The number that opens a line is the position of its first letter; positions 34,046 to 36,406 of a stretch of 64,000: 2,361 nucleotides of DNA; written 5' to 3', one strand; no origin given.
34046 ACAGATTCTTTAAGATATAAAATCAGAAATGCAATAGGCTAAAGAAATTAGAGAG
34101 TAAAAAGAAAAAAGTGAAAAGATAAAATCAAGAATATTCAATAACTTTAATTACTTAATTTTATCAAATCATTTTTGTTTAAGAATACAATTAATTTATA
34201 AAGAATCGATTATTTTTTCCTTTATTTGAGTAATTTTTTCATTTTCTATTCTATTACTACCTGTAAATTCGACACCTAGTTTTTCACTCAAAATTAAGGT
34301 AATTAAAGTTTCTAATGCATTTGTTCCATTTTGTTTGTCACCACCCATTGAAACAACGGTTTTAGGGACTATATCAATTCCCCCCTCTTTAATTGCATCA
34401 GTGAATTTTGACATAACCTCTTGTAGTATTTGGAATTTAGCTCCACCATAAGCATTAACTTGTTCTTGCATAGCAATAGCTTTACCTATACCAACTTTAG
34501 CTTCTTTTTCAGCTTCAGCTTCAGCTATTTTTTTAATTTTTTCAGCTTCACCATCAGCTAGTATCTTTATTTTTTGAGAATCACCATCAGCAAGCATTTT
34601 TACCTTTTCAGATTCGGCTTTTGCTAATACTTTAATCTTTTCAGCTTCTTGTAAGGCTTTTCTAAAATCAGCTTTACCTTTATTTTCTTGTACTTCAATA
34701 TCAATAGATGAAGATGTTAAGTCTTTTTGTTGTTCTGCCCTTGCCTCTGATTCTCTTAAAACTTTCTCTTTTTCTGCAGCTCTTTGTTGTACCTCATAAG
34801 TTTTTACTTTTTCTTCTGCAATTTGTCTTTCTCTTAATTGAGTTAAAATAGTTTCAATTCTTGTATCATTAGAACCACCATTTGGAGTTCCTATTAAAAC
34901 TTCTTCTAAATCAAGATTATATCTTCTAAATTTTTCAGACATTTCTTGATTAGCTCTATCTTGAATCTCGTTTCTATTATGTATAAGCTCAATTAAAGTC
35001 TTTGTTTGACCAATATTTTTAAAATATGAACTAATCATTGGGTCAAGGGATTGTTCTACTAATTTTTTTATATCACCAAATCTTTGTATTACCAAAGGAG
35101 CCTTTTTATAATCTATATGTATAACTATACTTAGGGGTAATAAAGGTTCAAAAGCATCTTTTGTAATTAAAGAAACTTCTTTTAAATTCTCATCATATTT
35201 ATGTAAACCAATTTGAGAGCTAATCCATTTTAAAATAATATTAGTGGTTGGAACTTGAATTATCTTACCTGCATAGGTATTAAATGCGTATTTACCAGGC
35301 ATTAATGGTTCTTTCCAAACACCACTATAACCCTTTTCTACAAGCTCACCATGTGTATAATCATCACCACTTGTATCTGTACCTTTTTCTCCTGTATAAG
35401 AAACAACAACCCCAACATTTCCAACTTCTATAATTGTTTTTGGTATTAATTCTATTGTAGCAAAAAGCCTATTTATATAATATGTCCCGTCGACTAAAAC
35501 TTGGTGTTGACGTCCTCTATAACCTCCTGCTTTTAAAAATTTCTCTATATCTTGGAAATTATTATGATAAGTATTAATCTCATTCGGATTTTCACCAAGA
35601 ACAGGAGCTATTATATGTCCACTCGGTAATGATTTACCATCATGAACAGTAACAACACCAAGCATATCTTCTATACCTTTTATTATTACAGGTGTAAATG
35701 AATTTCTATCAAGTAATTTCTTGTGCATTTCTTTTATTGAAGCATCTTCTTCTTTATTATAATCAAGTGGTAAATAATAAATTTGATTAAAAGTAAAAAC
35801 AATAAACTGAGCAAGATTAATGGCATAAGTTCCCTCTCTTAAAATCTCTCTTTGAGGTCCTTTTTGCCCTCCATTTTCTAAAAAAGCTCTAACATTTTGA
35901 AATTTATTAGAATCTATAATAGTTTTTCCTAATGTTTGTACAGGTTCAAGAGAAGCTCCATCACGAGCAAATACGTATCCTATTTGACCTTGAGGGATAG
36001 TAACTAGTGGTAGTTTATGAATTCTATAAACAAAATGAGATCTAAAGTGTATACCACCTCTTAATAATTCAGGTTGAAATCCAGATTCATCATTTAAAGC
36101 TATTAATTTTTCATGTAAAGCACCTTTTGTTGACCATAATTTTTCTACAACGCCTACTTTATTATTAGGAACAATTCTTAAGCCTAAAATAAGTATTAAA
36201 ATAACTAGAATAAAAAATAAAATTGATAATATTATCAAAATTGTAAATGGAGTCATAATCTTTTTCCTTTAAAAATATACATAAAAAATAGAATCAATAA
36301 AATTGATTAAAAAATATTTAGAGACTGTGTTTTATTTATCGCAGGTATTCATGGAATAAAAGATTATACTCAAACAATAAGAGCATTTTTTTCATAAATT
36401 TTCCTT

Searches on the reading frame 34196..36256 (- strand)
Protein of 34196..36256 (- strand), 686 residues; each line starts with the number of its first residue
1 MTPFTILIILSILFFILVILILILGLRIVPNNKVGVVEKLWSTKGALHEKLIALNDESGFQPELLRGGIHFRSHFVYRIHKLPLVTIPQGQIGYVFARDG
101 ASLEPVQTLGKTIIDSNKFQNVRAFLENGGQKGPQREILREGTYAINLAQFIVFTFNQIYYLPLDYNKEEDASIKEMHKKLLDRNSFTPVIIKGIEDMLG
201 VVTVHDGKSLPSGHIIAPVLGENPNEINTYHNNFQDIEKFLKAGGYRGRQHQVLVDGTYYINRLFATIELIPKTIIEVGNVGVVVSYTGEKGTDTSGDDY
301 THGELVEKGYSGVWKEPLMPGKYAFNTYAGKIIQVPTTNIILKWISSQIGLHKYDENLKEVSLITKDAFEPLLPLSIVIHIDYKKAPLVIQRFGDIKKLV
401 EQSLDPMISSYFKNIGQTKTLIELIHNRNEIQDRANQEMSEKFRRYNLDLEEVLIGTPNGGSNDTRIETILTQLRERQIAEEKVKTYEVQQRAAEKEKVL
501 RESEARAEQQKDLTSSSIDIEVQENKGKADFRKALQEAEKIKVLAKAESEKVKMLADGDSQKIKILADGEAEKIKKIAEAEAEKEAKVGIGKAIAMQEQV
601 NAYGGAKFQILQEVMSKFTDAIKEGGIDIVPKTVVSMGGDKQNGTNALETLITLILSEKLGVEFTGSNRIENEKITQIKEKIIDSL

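Call 43: search_protein_families(library=pfam, proteins=[window:34196-36256:-], max_evalue=0.01)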
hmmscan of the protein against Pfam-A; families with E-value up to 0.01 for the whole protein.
window:34196-36256:- (686 aa): 1 family
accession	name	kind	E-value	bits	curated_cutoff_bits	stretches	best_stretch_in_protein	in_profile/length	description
PF01145.31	Band_7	-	4.3e-16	59.9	23.6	1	275-497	2-175/176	SPFH domain / Band 7 family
